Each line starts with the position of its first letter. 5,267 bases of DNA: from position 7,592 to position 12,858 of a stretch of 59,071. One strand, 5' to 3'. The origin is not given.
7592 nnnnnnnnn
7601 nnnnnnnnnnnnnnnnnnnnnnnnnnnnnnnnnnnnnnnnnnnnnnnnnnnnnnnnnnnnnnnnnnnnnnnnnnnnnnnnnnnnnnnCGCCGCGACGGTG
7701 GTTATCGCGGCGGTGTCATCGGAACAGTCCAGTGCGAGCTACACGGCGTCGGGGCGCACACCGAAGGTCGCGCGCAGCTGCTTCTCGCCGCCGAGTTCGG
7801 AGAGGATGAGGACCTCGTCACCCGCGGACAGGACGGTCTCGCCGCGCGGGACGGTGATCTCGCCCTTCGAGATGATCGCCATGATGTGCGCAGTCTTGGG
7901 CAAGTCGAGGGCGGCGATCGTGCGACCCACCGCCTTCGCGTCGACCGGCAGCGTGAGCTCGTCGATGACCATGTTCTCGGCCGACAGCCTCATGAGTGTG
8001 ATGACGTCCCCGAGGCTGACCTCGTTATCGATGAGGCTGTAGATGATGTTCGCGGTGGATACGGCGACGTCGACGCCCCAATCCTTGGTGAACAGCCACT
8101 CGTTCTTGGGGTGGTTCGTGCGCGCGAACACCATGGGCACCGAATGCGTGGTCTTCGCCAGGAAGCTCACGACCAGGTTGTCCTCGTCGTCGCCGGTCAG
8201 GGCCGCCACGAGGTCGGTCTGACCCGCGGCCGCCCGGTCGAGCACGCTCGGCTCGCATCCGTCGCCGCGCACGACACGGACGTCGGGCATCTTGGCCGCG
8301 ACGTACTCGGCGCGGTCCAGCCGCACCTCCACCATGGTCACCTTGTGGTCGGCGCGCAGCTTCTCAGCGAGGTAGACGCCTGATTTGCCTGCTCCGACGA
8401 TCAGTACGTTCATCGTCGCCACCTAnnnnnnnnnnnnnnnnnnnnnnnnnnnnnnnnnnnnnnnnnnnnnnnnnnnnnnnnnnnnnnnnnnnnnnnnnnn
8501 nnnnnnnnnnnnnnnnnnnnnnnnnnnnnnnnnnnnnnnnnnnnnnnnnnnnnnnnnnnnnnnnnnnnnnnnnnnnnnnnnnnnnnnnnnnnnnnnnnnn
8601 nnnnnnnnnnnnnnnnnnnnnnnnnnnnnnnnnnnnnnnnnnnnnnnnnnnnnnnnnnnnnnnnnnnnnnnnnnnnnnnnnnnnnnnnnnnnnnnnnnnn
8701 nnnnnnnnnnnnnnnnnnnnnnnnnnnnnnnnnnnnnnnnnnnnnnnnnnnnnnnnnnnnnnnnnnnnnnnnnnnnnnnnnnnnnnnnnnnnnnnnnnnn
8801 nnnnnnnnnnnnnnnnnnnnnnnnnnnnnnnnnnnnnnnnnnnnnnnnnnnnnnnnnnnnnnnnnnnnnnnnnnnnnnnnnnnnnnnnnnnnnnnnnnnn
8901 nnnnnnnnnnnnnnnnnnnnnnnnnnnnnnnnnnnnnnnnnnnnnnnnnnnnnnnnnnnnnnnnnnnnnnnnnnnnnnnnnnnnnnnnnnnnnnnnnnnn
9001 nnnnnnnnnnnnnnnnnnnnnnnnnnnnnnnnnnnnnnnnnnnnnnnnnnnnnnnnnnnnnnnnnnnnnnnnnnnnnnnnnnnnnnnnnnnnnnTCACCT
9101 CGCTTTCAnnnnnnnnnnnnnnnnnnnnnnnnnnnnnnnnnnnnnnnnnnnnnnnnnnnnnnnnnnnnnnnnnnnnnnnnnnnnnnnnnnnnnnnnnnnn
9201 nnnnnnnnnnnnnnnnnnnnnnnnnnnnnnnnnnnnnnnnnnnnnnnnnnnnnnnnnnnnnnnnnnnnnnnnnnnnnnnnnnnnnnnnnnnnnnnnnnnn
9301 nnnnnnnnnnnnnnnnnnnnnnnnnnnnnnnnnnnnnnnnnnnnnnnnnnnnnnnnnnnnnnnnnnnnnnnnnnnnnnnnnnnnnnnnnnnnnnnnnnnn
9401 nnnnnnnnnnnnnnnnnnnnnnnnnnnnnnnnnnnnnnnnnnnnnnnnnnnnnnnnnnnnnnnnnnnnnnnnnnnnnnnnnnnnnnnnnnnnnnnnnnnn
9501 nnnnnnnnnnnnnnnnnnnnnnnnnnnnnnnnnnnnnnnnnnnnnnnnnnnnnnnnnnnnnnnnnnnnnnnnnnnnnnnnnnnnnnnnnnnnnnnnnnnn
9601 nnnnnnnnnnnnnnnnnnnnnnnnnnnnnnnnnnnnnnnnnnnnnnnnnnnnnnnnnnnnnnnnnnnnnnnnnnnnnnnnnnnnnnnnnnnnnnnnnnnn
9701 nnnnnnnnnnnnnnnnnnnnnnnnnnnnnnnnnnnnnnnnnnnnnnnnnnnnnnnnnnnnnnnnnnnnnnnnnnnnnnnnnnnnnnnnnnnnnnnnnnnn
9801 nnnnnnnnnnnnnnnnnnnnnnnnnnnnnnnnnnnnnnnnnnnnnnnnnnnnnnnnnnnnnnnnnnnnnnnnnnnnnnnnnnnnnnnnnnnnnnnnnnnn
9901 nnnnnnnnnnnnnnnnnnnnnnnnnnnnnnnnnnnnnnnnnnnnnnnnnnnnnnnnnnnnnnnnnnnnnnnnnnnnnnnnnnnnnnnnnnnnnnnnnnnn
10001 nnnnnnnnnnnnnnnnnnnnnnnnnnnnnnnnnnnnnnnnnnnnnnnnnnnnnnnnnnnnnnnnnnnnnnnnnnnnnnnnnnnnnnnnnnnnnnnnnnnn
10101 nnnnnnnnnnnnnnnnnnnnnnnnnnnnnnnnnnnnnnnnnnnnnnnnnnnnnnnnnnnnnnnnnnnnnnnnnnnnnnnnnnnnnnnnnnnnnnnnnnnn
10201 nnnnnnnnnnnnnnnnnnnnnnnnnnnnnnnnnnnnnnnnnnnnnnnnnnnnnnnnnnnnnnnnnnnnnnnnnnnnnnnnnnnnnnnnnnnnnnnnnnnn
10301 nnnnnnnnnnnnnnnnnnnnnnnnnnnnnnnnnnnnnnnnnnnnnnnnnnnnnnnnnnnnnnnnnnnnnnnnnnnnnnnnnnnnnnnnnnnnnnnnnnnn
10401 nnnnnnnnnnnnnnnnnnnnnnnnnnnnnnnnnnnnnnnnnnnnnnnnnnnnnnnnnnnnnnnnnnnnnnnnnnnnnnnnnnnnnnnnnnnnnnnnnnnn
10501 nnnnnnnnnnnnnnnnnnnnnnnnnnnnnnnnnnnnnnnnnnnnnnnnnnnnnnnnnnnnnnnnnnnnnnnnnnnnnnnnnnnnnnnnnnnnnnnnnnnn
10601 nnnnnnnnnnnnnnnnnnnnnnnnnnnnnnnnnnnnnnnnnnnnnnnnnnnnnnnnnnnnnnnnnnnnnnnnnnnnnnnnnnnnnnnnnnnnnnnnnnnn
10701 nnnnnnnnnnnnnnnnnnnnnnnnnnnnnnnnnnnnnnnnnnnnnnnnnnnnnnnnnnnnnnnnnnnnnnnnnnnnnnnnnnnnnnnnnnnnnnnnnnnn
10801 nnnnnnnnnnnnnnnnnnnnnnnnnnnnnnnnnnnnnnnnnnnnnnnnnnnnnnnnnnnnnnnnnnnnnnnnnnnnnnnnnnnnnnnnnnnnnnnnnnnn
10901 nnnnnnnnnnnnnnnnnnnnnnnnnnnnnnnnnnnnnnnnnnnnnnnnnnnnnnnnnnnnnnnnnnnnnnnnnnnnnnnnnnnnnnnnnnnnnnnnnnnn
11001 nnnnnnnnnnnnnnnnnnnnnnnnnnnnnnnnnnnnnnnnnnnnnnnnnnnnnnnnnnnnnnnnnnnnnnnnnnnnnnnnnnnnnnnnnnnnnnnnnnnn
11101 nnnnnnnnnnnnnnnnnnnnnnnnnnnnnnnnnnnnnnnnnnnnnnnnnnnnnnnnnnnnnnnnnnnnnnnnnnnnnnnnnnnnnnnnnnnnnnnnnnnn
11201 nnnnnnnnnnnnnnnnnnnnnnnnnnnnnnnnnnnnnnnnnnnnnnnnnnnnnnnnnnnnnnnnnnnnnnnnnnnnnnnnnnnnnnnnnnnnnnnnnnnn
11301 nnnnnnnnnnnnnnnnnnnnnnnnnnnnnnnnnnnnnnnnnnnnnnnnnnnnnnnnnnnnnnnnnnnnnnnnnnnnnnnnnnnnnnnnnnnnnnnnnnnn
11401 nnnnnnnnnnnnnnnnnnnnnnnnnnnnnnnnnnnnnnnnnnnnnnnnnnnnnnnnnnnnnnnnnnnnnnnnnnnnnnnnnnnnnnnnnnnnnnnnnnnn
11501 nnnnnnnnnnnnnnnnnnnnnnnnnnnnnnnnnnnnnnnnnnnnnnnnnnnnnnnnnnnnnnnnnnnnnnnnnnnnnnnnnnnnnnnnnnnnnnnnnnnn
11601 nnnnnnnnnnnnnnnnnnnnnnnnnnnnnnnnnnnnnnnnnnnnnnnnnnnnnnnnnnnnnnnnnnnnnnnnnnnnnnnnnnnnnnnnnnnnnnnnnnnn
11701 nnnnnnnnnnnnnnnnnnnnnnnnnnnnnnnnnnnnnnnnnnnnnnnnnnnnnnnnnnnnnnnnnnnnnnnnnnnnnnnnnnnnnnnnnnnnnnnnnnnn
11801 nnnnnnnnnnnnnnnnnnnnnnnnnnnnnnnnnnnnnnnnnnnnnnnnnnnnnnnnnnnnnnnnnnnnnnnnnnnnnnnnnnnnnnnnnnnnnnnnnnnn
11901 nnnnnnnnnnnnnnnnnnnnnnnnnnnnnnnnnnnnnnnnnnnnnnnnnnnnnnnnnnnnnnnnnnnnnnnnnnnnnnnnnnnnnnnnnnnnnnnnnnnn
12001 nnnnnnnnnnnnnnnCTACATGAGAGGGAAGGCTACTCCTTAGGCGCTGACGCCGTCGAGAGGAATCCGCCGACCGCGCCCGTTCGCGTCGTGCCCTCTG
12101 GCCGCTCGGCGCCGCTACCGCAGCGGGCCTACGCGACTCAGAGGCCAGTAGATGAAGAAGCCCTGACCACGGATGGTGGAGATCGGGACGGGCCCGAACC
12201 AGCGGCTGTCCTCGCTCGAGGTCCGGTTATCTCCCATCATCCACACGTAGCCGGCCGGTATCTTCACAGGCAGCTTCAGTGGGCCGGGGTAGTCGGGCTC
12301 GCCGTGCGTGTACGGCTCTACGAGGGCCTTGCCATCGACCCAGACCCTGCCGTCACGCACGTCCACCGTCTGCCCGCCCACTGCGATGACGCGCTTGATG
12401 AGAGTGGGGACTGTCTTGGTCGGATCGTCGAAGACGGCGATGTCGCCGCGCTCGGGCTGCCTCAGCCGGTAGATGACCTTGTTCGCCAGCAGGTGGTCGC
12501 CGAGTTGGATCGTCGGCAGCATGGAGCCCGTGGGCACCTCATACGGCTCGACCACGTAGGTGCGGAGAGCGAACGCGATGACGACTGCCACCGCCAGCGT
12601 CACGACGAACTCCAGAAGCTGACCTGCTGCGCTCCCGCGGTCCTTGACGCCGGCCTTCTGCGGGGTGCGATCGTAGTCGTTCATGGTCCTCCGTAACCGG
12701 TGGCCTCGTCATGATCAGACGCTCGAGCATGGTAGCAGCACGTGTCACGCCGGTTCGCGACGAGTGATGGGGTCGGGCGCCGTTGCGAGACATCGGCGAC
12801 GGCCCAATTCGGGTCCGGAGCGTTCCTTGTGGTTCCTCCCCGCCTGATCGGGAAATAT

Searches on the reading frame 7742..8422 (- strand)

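Call 23: search_protein_families(library=pfam, proteins=[window:7742-8422:-], max_evalue=0.001)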
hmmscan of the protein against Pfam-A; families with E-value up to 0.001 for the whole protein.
window:7742-8422:- (227 aa): 3 families
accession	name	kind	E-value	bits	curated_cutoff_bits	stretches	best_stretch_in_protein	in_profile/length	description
PF02254.24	TrkA_N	-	5e-23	82.1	23.8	1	6-122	1-115/116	TrkA-N domain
PF02080.26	TrkA_C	-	4.3e-13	49.4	27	1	155-221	3-71/71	TrkA-C domain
PF13460.12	NAD_binding_10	-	0.00081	19.7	27.2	0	11-83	3-76/184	NAD(P)H-binding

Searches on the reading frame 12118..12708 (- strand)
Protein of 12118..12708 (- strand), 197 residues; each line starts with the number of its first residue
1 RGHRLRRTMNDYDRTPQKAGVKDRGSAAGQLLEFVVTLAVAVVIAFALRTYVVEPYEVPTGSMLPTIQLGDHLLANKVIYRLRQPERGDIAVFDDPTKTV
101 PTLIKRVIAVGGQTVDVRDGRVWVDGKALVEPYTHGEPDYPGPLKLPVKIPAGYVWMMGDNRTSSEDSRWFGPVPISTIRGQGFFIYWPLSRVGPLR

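Call 23: search_protein_families(library=pfam, proteins=[window:12118-12708:-], max_evalue=0.001)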
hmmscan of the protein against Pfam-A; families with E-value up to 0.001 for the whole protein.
window:12118-12708:- (197 aa): 1 family
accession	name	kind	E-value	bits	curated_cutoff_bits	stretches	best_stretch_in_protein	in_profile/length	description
PF10502.14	Peptidase_S26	-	1.4e-46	159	22.9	1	32-188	2-168/168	Signal peptidase, peptidase S26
